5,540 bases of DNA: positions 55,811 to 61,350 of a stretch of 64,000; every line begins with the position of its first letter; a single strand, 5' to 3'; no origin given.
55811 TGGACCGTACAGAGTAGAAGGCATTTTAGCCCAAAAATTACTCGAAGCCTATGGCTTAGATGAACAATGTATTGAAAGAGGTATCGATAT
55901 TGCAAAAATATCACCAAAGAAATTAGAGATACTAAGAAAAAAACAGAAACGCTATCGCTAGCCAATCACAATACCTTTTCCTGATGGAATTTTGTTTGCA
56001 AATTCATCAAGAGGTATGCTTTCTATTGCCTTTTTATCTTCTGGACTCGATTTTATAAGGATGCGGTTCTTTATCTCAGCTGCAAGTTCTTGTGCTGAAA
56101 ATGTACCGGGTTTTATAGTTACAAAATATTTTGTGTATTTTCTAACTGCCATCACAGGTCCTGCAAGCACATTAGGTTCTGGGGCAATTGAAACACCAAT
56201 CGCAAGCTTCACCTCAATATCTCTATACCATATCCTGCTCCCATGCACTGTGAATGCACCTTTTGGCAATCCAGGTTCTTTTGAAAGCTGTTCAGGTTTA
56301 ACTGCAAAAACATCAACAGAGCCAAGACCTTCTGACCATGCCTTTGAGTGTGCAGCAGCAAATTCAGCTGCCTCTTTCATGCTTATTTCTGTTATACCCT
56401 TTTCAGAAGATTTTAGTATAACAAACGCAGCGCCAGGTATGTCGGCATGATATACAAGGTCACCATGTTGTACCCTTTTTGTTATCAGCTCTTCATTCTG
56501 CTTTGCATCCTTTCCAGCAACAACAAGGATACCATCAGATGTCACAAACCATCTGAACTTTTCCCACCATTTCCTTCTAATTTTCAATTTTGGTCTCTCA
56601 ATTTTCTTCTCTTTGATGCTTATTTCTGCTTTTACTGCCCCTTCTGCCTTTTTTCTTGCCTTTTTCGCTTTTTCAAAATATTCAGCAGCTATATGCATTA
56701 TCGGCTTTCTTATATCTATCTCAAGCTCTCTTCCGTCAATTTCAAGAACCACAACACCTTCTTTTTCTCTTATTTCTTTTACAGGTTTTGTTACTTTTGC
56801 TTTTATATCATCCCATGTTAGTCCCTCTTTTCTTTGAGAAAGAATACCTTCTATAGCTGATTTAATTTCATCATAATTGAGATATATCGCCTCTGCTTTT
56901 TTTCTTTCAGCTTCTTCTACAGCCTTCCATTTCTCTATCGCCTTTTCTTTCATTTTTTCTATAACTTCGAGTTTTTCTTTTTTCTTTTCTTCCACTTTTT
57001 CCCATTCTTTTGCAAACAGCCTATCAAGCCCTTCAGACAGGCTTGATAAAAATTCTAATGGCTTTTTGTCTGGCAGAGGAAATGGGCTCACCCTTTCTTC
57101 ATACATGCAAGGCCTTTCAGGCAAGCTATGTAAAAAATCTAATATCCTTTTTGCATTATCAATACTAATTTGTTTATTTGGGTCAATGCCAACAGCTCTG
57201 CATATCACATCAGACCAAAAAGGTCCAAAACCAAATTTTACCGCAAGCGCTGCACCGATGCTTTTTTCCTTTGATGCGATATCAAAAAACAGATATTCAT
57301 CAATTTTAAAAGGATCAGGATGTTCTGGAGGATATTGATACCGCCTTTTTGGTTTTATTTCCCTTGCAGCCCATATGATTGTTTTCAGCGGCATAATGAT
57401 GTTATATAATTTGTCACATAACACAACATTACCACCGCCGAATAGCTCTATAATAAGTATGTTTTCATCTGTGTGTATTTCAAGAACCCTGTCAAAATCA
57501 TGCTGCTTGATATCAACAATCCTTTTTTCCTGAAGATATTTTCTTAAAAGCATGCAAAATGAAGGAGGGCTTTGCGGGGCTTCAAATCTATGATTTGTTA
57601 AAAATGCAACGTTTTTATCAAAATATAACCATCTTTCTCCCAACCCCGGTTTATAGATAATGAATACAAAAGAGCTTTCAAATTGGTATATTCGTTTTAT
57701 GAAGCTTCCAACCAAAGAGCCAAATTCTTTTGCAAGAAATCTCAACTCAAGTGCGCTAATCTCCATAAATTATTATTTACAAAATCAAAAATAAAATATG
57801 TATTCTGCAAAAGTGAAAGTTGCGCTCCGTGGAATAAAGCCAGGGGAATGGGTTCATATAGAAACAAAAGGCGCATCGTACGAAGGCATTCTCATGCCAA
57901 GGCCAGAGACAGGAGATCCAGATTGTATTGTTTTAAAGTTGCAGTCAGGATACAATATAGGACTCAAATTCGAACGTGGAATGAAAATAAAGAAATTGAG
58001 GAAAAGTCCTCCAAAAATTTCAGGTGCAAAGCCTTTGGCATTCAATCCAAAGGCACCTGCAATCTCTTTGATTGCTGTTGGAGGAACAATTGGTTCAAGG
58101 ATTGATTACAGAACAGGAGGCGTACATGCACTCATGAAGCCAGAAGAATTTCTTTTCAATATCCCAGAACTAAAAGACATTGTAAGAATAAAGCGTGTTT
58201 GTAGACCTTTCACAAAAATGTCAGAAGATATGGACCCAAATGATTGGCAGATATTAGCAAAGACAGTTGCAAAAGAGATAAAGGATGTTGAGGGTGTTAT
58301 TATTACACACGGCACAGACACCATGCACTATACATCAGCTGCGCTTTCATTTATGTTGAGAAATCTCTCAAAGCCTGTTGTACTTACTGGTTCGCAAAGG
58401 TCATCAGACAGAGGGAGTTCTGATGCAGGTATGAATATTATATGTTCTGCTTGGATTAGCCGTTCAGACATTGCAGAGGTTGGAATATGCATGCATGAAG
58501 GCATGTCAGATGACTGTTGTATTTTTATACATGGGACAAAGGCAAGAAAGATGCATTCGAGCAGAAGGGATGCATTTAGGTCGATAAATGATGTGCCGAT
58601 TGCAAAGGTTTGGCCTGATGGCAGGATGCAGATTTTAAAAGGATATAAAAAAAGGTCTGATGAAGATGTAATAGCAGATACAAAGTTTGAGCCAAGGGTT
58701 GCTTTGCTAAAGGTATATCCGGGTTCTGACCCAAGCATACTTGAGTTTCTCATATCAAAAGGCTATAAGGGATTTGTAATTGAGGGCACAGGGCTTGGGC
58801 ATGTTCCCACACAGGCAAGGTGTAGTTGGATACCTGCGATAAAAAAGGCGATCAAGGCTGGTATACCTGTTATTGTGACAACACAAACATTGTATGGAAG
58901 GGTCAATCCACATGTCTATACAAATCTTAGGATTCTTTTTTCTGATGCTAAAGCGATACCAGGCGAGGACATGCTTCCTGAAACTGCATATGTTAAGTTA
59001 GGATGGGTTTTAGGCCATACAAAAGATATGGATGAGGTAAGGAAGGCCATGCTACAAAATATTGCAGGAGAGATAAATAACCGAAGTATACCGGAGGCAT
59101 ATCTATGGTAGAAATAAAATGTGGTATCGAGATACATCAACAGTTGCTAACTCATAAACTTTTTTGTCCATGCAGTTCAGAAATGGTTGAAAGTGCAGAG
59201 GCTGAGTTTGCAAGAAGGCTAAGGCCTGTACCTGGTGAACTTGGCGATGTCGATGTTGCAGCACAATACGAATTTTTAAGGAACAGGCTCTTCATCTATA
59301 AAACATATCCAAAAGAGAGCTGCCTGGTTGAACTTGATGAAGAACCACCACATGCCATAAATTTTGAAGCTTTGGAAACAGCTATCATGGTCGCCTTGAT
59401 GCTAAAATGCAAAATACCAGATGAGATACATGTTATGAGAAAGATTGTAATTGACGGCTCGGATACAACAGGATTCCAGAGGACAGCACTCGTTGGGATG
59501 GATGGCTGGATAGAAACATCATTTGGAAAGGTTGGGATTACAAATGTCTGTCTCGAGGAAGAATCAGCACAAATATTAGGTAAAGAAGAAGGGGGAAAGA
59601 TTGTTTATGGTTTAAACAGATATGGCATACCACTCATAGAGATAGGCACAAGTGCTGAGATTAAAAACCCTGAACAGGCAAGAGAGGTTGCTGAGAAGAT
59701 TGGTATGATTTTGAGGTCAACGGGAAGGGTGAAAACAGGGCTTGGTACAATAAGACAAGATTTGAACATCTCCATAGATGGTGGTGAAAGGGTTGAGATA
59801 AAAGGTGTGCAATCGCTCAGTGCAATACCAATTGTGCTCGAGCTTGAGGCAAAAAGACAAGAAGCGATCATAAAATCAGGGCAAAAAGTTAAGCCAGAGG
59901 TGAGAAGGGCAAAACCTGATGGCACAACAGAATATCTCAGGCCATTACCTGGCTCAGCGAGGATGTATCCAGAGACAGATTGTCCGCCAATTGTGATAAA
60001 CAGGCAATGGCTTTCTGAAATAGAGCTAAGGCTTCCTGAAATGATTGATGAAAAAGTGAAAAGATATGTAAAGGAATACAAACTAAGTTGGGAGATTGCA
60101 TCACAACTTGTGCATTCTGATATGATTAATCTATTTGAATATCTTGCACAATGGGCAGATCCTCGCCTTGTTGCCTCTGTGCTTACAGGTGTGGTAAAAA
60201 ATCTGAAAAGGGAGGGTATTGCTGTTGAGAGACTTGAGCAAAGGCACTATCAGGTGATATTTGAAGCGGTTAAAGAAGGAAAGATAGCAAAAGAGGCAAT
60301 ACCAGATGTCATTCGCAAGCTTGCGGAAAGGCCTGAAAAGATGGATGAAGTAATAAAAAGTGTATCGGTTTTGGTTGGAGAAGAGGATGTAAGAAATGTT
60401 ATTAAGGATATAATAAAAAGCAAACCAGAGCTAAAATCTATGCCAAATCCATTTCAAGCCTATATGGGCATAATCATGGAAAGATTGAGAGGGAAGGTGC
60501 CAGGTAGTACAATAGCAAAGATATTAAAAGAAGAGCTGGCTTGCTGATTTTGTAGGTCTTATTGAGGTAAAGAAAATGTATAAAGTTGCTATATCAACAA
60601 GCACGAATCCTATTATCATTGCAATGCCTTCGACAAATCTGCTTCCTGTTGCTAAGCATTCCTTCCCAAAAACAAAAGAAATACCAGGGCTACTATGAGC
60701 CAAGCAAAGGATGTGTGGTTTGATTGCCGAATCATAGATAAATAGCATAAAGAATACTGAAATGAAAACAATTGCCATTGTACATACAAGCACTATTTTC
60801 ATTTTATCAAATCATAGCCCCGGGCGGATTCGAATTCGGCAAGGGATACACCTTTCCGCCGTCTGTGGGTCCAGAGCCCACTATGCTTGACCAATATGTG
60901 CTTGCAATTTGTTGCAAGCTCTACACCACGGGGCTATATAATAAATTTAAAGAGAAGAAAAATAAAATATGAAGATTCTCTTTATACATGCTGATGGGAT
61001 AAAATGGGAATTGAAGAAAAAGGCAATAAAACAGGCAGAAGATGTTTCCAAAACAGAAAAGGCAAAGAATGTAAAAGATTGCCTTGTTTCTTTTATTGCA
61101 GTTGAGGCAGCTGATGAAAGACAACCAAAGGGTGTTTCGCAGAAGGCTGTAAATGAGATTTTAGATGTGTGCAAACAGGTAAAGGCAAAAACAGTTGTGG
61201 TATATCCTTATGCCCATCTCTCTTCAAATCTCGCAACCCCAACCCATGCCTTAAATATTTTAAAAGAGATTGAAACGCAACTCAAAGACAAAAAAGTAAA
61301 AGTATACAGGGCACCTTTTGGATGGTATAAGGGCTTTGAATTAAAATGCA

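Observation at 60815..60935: tRNA-Gln(CTG) interrupted by two introns at non-canonical positions (D-loop and T-arm)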

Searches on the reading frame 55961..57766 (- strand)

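Call 38: search_protein_families(library=pfam, max_evalue=0.00001, proteins=[window:55961-57766:-])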
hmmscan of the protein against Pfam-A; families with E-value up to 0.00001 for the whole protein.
seq(602 aa): 2 families
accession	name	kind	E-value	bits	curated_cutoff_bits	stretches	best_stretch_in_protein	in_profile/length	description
PF05833.16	NFACT_N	-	2.8e-45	155.4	31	1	11-390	8-412/456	NFACT N-terminal and middle domains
PF05670.18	NFACT-R_1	-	2e-28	99.6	29.8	1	403-509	1-112/112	NFACT protein RNA binding domain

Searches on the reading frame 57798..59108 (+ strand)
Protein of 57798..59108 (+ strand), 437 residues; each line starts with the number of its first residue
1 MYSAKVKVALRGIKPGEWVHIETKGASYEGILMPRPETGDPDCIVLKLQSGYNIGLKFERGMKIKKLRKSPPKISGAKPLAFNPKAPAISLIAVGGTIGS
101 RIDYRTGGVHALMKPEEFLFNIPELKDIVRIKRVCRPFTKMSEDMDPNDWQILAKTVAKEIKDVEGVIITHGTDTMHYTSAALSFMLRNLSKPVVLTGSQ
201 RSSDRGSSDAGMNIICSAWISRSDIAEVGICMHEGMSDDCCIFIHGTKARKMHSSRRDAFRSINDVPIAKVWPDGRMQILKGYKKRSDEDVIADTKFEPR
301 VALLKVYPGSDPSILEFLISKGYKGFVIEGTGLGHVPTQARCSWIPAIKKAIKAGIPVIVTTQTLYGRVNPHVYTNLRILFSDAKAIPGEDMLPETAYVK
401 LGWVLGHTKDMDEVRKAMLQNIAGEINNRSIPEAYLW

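Call 56: search_protein_families(library=ncbifam, max_evalue=1e-10, proteins=[window:57798-59108:+])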
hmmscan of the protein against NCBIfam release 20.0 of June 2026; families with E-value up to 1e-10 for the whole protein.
window:57798-59108:+ (437 aa): 6 families
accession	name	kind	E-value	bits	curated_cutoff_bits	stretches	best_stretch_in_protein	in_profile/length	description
NF003217.0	PRK04183.1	equivalog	2.4e-154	514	310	1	13-434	3-419/420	Glu-tRNA(Gln) amidotransferase subunit GatD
TIGR02153.1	gatD_arch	equivalog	1.6e-150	501.4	324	1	28-430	2-403/405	Glu-tRNA(Gln) amidotransferase subunit GatD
TIGR00519.1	asnASE_I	subfamily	1.5e-116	389.1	260.5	1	87-427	2-336/337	type I asparaginase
NF006998.0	PRK09461.1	equivalog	1.6e-46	159.1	376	1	117-427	33-335/337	asparaginase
TIGR00520.1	asnASE_II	subfamily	1.9e-32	112.5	314.3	1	85-417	23-348/352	type II asparaginase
NF008304.0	PRK11096.1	equivalog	6.1e-28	97.3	506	1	86-418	23-345/348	L-asparaginase 2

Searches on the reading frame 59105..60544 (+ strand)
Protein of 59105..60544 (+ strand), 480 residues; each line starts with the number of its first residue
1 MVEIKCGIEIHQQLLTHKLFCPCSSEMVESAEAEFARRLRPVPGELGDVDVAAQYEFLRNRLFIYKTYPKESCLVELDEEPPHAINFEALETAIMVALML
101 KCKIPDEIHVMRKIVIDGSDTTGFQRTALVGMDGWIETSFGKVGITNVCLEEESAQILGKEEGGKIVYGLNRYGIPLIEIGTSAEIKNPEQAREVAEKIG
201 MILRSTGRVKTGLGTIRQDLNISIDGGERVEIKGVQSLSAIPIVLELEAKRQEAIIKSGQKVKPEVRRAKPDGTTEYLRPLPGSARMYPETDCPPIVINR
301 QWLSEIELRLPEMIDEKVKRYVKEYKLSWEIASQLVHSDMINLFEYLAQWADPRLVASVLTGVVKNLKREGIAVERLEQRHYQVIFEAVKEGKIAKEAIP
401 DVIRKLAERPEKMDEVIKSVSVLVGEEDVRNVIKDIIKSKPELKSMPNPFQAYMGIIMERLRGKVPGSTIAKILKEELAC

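Call 56: search_protein_families(library=ncbifam, max_evalue=1e-10, proteins=[window:59105-60544:+])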
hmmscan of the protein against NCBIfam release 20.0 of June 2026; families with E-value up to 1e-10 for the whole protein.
window:59105-60544:+ (480 aa): 8 families
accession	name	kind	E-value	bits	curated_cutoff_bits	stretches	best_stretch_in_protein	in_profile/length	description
NF003107.0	PRK04028.1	equivalog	1.9e-173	578.2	456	2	2-257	9-265/630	Glu-tRNA(Gln) amidotransferase subunit GatE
TIGR00134.1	gatE_arch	equivalog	4.4e-162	540.5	319.55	2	2-259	7-265/622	Glu-tRNA(Gln) amidotransferase subunit GatE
NF004012.0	PRK05477.1-2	equivalog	5.5e-62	210.1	338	1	85-479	53-479/481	Asp-tRNA(Asn)/Glu-tRNA(Gln) amidotransferase subunit GatB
TIGR00133.1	gatB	equivalog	6.3e-55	186.6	314.8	1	82-478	51-480/481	Asp-tRNA(Asn)/Glu-tRNA(Gln) amidotransferase subunit GatB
NF004011.1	PRK05477.1-1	equivalog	2.1e-42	145.5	680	1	85-478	51-473/475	Asp-tRNA(Asn)/Glu-tRNA(Gln) amidotransferase subunit GatB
NF004014.0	PRK05477.1-4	equivalog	1.2e-41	142.9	414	1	85-478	51-474/475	Asp-tRNA(Asn)/Glu-tRNA(Gln) amidotransferase subunit GatB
NF004015.0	PRK05477.1-5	equivalog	4.7e-41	140.9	628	1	85-479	63-487/488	Asp-tRNA(Asn)/Glu-tRNA(Gln) amidotransferase subunit GatB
NF004013.0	PRK05477.1-3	equivalog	4.8e-32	111.1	653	1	84-478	64-499/501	Asp-tRNA(Asn)/Glu-tRNA(Gln) amidotransferase subunit GatB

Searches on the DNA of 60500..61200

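Call 5: search_rna_families(source=window, start=60500, end=61200, threshold=evalue, max_evalue=10, show_alignments=3)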
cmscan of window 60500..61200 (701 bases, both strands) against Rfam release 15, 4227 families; matches with E-value up to 10: 5.
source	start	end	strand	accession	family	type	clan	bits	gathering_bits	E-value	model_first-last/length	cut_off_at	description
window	60756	60806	-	RF03803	MIR1886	Gene; miRNA;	-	21.9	62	0.12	1-52/52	no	MIR1886 microRNA precursor family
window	60934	61001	-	RF00238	ctRNA_pND324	Gene; antisense;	-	18.8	45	6.2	1-86/86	no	ctRNA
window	60522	60701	-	RF02116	FAS-AS1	Gene; lncRNA;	-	18.5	55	6.8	1-171/171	no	FAS antisense RNA 1 conserved region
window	61049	61129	-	RF02059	STnc50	Gene; sRNA;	-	17.5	55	4.5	1-84/84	no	Salmonella enterica sRNA STnc40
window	60719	60810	-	RF01295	SCARNA7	Gene; snRNA; snoRNA; scaRNA;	-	9.7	65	4.4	1-330/330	no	Small Cajal body-specific RNA 7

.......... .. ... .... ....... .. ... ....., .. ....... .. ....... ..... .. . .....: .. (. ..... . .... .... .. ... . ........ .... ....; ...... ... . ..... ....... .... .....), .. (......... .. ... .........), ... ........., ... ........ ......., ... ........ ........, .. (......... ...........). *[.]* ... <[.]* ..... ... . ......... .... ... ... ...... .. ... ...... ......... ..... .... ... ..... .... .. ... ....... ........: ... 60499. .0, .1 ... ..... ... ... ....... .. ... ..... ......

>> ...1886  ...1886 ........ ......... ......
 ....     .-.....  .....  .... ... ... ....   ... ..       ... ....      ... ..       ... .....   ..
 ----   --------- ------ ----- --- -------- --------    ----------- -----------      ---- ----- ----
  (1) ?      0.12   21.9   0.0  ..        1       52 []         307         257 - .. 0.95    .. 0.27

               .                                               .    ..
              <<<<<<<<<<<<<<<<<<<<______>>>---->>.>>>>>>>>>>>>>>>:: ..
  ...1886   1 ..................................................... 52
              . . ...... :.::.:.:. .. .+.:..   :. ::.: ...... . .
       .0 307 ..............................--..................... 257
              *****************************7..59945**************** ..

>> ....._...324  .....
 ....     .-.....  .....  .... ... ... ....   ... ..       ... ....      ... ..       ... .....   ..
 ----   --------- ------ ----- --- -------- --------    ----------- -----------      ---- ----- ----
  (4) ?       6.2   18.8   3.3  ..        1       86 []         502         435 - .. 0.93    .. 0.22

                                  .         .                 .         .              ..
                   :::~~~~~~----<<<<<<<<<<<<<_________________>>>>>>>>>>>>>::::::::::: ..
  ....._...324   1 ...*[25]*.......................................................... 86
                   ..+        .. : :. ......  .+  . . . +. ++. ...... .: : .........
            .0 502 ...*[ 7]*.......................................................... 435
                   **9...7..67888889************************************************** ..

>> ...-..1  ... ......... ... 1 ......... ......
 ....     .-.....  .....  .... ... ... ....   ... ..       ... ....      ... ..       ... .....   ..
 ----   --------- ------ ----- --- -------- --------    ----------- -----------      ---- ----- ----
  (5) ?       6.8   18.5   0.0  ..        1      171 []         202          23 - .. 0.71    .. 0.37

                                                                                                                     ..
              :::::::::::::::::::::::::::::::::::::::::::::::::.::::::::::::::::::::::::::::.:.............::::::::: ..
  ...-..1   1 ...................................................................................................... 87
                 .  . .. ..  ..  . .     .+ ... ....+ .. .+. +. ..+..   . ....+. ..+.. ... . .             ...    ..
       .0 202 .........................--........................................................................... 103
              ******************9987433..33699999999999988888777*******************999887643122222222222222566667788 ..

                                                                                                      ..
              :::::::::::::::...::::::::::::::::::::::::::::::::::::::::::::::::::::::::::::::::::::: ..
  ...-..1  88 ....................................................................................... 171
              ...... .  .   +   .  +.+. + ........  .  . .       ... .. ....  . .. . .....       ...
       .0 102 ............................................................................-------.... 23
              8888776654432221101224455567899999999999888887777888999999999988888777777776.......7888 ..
